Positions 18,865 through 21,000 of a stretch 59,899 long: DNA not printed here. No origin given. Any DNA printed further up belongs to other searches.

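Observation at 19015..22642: Tandem paralogous Fe-S PD-(D/E)XK nucleases, each fused to two OB-fold-like modules: candidate two-subunit nuclease of unrecognised architecture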

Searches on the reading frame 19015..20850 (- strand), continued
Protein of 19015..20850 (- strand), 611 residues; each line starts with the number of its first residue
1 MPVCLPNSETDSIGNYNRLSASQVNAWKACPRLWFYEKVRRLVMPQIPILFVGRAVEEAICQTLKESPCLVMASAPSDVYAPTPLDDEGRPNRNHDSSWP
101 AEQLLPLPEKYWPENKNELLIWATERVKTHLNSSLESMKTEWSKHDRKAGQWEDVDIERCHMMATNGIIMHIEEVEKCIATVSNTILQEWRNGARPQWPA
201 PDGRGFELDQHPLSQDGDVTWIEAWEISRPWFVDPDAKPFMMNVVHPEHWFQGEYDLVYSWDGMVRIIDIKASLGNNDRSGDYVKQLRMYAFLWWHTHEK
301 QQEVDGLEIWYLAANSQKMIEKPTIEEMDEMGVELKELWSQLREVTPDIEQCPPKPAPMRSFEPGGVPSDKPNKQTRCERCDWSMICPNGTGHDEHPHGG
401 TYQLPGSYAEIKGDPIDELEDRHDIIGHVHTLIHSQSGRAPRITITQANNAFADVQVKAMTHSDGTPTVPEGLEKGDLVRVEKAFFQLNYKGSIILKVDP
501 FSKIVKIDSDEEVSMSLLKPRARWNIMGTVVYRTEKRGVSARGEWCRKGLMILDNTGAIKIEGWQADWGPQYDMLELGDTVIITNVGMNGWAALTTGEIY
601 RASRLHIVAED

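Call 58: fold_search(model_id=the predicted structure, library=pdb)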
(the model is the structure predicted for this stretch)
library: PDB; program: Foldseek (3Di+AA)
matches with E <= 10: 996; with E <= 0.001: 104
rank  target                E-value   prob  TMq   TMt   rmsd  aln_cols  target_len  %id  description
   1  4gop_C                1.4e-08  1.00  0.14  0.19  15.8       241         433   11  Structure and Conformational Change of a Replication Protein A Heterotrimer Bound to ssDNA (released 2012-11-28)
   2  1jmc_A                9.5e-08  1.00  0.13  0.30  14.4       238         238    9  SINGLE STRANDED DNA-BINDING DOMAIN OF HUMAN REPLICATION PROTEIN A BOUND TO SINGLE STRANDED DNA, RPA70 SUBUNIT, RESIDUE (released 1997-10-16)
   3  3u58_C                1.0e-07  1.00  0.11  0.31  17.7       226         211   13  Crystal Structure of the Tetrahymena telomerase processivity factor Teb1 AB (released 2011-12-28)
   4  3u58_B                1.1e-07  1.00  0.11  0.31  17.9       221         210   13  Crystal Structure of the Tetrahymena telomerase processivity factor Teb1 AB (released 2011-12-28)
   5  4jbm_B                1.2e-07  1.00  0.11  0.32  13.5       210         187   15  Structure of murine DNA binding protein bound with ds DNA (released 2013-06-26)
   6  4l5q                  1.4e-07  1.00  0.11  0.30  14.0       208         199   14  Crystal structure of p202 HIN1 (released 2013-07-31)
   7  8idx_A                1.5e-07  1.00  0.12  0.35  13.8       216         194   12  Structure of p205 HIN (released 2024-02-14)
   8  3u58_A                1.8e-07  1.00  0.12  0.33  18.0       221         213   13  Crystal Structure of the Tetrahymena telomerase processivity factor Teb1 AB (released 2011-12-28)
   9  6oe9                  2.6e-07  1.00  0.11  0.32  14.0       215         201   13  Crystal structure of p204 HIN1 domain (released 2019-07-10)
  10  9pd4_N                2.7e-07  1.00  0.13  0.18  14.8       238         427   10  NER dual incision complex - DuIM (released 2026-02-18)
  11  3rln                  2.9e-07  1.00  0.11  0.34  13.9       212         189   13  Structural Basis of Cytosolic DNA Recognition by Innate Immune Receptors (released 2012-04-25)
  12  4jbk_B                3.0e-07  1.00  0.11  0.32  13.2       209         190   13  Molecular basis for abrogation of activation of pro-inflammatory cytokines (released 2013-06-26)
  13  5yzp                  3.8e-07  1.00  0.12  0.33  13.7       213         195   14  Crystal structure of p204 HINa domain (released 2018-12-19)
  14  4l5t_C                3.8e-07  1.00  0.11  0.33  15.7       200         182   14  Crystal structure of the tetrameric p202 HIN2 (released 2013-07-31)
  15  3b6y_B                4.2e-07  1.00  0.11  0.33  13.7       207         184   14  Crystal Structure of the Second HIN-200 Domain of Interferon-Inducible Protein 16 (released 2007-11-13)
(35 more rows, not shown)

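Call 77: fold_search(model_id=the predicted structure, library=viral)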
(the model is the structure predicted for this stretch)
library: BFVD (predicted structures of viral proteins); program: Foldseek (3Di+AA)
matches with E <= 10: 845; with E <= 0.001: 51
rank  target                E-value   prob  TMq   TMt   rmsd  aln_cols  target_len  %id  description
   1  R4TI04                2.5e-07  1.00  0.29  0.61  11.1       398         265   14  PD-(D/E)XK nuclease [Haloarcula californiae tailed virus 1]
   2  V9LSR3                4.8e-07  1.00  0.11  0.19  25.1       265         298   10  DekiORF86 (Fragment) [Dendrolimus kikuchii nucleopolyhedrovirus]
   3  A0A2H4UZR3            7.5e-07  1.00  0.11  0.17  17.9       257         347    9  LEF-3 [Operophtera brumata nucleopolyhedrovirus]
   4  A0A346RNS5            1.4e-06  1.00  0.13  0.17  26.7       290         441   11  Lef-3 [Cryptophlebia peltastica nucleopolyhedrovirus]
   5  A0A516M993            2.1e-06  1.00  0.13  0.23  12.1       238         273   10  (no name in the UniProt tables at hand)
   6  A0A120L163            2.2e-06  1.00  0.12  0.20  23.8       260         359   12  Uncharacterized protein [Cnaphalocrocis medinalis granulovirus]
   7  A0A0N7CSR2            3.1e-06  1.00  0.11  0.15  23.7       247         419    8  LEF-3 [Buzura suppressaria nuclear polyhedrosis virus]
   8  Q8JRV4                3.3e-06  1.00  0.12  0.19  24.7       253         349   11  Late expression factor 3 [Phthorimaea operculella granulovirus]
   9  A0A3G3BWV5            3.9e-06  1.00  0.28  0.46   9.7       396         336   11  (no name in the UniProt tables at hand)
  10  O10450                4.8e-06  1.00  0.11  0.18  24.1       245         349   10  LEF-3 [Spodoptera littoralis nuclear polyhedrosis virus]
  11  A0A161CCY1            5.4e-06  1.00  0.11  0.16  19.1       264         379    8  LEF-3 [Urbanus proteus nucleopolyhedrovirus]
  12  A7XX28                1.0e-05  1.00  0.26  0.51  11.3       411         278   10  RecB family exonuclease [Thermus virus P23-45]
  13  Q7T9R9                1.2e-05  1.00  0.12  0.20  21.2       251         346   10  Lef-3 [Adoxophyes orana granulovirus]
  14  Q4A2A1                1.8e-05  1.00  0.14  0.18  14.4       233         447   12  Uncharacterized protein [Emiliania huxleyi virus 86 (isolate United Kingdom/English Channel/1999)]
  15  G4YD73                1.9e-05  1.00  0.10  0.29  16.1       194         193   14  (no name in the UniProt tables at hand)
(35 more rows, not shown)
